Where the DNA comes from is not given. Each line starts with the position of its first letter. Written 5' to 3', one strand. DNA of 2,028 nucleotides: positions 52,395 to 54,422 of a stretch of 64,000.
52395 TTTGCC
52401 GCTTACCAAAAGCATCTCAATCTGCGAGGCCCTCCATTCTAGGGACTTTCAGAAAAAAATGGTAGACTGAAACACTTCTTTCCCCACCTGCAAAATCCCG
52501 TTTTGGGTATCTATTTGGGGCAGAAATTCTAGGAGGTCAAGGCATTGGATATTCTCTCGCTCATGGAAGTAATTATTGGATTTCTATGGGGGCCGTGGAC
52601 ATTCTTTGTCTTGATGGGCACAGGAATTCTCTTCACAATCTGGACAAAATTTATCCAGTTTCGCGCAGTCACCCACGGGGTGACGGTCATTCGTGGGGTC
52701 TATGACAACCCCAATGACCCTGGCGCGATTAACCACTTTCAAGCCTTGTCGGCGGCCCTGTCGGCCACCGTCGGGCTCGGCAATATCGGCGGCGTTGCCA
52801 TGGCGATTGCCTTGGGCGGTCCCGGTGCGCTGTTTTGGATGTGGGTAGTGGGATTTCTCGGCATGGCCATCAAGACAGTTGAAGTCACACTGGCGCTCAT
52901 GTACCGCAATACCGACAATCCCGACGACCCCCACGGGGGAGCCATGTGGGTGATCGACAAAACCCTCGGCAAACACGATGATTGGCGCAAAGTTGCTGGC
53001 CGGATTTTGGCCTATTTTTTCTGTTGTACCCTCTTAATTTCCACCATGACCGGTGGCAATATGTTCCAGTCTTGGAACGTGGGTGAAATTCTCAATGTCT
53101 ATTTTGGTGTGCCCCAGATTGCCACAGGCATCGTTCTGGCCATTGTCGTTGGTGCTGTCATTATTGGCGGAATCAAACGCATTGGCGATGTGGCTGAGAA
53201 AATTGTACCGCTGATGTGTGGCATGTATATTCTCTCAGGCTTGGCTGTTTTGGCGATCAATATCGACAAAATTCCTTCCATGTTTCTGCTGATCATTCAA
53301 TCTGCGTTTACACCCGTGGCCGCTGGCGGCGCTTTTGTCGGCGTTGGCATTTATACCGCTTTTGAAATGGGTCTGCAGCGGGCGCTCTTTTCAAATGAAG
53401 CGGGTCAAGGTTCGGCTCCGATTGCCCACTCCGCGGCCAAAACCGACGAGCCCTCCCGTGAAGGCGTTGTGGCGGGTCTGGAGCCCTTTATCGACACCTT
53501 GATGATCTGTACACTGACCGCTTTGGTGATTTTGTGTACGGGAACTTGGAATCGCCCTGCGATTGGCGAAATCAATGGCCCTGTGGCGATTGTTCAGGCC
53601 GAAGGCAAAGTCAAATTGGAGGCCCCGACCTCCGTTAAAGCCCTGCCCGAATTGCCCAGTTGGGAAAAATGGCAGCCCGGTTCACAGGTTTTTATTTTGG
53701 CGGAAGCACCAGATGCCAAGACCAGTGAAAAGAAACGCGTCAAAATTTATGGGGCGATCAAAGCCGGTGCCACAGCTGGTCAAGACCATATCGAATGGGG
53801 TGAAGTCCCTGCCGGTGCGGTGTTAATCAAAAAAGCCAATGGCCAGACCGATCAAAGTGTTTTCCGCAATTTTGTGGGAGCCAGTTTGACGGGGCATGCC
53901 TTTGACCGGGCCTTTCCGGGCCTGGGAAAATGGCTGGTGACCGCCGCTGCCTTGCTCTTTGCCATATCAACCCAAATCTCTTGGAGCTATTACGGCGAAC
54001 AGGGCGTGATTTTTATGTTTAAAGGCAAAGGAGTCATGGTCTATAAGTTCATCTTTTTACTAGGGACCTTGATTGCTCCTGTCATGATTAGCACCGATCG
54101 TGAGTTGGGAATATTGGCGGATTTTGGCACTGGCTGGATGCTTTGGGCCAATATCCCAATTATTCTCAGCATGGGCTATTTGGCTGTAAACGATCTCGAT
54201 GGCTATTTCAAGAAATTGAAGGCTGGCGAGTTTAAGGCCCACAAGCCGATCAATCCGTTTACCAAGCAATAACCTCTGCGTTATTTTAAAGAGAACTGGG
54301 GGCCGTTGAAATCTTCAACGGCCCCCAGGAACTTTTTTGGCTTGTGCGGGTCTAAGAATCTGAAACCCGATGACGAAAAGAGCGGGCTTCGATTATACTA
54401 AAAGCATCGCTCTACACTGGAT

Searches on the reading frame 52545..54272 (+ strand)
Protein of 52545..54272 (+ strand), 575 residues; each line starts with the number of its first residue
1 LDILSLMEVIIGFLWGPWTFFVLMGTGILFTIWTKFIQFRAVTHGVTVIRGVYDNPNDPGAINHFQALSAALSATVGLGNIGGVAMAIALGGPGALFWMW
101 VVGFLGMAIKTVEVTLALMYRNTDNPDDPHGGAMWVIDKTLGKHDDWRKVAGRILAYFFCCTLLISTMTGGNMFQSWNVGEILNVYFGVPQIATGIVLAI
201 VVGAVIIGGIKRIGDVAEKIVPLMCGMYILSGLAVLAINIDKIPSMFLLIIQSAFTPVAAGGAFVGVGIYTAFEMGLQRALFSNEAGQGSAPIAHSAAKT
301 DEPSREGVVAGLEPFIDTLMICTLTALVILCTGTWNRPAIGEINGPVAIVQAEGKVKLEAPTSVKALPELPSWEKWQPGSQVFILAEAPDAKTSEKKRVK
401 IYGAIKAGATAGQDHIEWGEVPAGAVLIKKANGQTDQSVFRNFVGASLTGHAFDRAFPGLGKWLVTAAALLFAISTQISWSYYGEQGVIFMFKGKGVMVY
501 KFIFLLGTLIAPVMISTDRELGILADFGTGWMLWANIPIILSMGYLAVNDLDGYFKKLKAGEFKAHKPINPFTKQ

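Call 21: search_protein_families(library=ncbifam, proteins=[window:52545-54272:+], max_evalue=1e-10)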
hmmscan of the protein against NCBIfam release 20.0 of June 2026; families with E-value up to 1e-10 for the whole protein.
window:52545-54272:+ (575 aa): 1 family
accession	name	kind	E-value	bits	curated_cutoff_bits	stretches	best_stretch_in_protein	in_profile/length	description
TIGR00835.1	agcS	subfamily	1.3e-121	406.4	272.65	1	15-544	1-414/424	amino acid carrier protein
